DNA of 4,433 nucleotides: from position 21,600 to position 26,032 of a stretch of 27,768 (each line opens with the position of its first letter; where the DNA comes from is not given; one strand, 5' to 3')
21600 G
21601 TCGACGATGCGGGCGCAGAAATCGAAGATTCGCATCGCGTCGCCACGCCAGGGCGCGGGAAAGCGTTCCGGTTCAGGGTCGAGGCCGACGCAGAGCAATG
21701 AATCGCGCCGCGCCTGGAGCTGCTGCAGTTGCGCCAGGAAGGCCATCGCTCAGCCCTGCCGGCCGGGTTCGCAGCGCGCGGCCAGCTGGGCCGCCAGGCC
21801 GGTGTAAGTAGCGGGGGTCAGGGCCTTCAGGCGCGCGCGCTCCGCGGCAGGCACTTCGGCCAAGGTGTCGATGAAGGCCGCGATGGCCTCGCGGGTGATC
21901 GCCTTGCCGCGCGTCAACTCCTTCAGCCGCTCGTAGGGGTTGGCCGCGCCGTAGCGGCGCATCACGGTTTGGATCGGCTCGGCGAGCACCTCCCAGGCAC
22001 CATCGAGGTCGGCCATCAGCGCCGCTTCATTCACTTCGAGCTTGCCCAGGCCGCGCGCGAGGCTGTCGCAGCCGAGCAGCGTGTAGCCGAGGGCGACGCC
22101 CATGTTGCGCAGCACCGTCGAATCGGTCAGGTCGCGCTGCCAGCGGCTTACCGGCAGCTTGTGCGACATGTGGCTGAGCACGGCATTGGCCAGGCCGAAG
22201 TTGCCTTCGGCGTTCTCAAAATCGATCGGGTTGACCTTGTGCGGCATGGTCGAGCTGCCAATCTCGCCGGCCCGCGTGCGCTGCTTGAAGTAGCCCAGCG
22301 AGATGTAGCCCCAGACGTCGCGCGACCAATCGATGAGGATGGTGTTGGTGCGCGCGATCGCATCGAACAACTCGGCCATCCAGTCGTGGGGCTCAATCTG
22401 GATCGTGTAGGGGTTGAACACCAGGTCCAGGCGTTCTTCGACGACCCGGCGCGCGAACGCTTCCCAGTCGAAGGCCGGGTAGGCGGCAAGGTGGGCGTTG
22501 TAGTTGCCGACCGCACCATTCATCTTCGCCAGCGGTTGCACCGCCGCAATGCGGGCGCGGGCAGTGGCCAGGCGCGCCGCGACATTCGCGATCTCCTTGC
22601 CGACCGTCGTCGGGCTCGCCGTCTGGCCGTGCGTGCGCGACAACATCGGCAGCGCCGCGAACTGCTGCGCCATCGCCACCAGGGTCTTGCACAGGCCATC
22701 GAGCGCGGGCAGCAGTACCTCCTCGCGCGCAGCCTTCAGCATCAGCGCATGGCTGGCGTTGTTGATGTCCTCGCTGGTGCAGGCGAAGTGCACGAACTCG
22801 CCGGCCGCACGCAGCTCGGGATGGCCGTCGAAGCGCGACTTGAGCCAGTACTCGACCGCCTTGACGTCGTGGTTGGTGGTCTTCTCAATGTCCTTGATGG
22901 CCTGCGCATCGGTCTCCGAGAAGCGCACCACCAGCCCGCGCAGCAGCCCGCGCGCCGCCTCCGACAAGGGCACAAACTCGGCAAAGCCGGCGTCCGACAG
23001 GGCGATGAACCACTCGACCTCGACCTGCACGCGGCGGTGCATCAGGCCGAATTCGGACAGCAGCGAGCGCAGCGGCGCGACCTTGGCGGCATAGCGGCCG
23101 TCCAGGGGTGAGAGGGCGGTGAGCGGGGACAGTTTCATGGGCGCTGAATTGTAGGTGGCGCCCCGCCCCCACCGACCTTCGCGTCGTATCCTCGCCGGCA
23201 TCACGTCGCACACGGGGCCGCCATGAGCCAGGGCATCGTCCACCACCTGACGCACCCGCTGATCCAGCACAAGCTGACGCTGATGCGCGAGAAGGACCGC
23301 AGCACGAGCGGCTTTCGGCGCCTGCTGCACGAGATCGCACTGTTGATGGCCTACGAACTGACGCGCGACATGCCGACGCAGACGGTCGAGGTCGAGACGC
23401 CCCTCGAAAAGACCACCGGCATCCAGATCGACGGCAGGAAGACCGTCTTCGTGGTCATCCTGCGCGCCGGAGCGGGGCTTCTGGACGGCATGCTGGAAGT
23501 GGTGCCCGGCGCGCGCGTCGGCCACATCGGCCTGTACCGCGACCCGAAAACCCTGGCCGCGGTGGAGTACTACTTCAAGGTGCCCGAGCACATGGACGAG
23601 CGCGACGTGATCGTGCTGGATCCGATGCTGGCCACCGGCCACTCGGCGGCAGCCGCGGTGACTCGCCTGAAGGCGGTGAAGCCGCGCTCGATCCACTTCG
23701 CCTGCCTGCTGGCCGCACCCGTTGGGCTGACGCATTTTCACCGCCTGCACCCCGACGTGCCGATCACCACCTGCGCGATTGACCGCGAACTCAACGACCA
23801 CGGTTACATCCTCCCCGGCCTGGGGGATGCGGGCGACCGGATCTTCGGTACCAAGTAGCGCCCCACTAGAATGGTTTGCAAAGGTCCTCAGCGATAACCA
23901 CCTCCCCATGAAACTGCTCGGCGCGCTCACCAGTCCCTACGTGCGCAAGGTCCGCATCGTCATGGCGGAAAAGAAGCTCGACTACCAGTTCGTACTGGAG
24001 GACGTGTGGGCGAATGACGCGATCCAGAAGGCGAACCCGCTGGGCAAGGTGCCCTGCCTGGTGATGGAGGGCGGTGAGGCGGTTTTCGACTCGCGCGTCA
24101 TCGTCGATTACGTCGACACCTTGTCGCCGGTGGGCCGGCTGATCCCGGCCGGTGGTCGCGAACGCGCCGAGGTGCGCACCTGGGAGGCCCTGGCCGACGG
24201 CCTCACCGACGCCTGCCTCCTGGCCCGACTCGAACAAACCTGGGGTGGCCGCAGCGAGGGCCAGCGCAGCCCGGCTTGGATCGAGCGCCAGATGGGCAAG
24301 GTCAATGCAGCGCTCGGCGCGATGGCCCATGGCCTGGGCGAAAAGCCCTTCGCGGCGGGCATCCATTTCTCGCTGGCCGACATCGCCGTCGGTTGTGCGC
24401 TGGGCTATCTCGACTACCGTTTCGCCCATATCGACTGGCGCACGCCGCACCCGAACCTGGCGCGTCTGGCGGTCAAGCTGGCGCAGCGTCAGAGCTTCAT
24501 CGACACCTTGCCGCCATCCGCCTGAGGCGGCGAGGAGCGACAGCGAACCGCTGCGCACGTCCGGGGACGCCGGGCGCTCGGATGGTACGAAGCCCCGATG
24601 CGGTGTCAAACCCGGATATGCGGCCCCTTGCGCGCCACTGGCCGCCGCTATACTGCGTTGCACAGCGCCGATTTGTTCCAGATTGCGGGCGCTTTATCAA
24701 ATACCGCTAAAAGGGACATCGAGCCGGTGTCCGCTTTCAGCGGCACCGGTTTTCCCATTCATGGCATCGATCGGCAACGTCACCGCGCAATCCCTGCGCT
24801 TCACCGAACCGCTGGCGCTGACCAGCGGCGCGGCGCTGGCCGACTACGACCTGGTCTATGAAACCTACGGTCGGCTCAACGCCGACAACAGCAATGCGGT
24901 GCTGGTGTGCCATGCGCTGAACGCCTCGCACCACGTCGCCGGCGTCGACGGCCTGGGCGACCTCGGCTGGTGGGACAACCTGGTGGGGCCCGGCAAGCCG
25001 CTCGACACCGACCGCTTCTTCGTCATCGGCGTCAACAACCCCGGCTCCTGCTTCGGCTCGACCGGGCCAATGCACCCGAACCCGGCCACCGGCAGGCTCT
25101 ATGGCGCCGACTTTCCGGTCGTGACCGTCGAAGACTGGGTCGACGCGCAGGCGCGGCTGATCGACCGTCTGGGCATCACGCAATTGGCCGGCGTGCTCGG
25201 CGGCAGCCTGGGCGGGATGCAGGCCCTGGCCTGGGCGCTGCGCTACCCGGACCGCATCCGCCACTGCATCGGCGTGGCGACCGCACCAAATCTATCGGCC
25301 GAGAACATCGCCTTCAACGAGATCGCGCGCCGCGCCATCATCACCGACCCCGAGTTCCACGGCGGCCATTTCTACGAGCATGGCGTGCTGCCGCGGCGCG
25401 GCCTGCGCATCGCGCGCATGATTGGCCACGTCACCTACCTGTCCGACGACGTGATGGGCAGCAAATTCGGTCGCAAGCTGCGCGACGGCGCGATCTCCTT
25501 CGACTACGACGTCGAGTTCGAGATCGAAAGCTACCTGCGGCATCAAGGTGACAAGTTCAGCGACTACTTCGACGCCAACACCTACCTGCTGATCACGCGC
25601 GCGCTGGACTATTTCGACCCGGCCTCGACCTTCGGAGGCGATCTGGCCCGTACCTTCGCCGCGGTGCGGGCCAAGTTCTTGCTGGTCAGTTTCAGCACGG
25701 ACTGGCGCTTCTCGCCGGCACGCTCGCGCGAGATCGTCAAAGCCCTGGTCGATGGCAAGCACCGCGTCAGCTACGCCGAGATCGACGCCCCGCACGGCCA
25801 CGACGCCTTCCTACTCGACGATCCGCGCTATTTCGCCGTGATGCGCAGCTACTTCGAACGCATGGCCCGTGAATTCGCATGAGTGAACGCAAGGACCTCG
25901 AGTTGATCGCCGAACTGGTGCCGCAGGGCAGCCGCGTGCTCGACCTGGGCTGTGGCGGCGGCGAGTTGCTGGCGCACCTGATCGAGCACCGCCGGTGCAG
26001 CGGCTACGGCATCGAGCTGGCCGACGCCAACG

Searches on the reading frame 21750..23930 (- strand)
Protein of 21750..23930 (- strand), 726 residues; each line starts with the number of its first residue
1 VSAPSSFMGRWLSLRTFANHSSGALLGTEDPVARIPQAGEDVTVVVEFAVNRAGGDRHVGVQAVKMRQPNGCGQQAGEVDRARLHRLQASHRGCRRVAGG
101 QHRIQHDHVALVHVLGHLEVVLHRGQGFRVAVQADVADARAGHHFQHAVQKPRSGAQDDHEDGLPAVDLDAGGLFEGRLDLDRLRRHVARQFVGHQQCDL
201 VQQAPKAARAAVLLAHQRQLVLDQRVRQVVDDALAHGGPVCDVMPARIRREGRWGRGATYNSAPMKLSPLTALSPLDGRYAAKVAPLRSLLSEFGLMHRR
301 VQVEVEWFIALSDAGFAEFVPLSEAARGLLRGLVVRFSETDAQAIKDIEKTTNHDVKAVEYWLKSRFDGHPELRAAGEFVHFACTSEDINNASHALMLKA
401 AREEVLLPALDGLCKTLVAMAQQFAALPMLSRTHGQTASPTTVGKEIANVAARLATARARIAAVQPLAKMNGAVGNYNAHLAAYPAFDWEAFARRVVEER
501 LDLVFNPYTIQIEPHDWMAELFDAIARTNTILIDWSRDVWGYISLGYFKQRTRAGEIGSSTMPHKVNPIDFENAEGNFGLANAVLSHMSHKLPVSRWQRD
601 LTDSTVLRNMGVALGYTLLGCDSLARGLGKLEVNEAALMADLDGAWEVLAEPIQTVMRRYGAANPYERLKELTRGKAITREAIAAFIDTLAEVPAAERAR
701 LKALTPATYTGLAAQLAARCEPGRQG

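Call 26: search_protein_families(library=pfam, proteins=[window:21750-23930:-])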
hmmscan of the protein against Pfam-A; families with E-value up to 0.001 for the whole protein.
window:21750-23930:- (726 aa): 2 families
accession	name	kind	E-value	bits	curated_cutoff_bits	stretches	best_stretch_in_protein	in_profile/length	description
PF00206.25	Lyase_1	-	3.7e-54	184.7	27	1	278-576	1-305/312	Lyase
PF08328.16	ASL_C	-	3.9e-49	165.9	35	1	595-710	1-115/115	Adenylosuccinate lyase C-terminal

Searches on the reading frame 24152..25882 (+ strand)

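Call 26: search_protein_families(library=pfam, proteins=[window:24152-25882:+])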
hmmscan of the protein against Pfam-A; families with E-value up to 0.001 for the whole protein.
window:24152-25882:+ (576 aa): 1 family
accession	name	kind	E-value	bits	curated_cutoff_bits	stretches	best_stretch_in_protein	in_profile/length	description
PF00561.26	Abhydrolase_1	-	1.7e-23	84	25.8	1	248-555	1-243/245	alpha/beta hydrolase fold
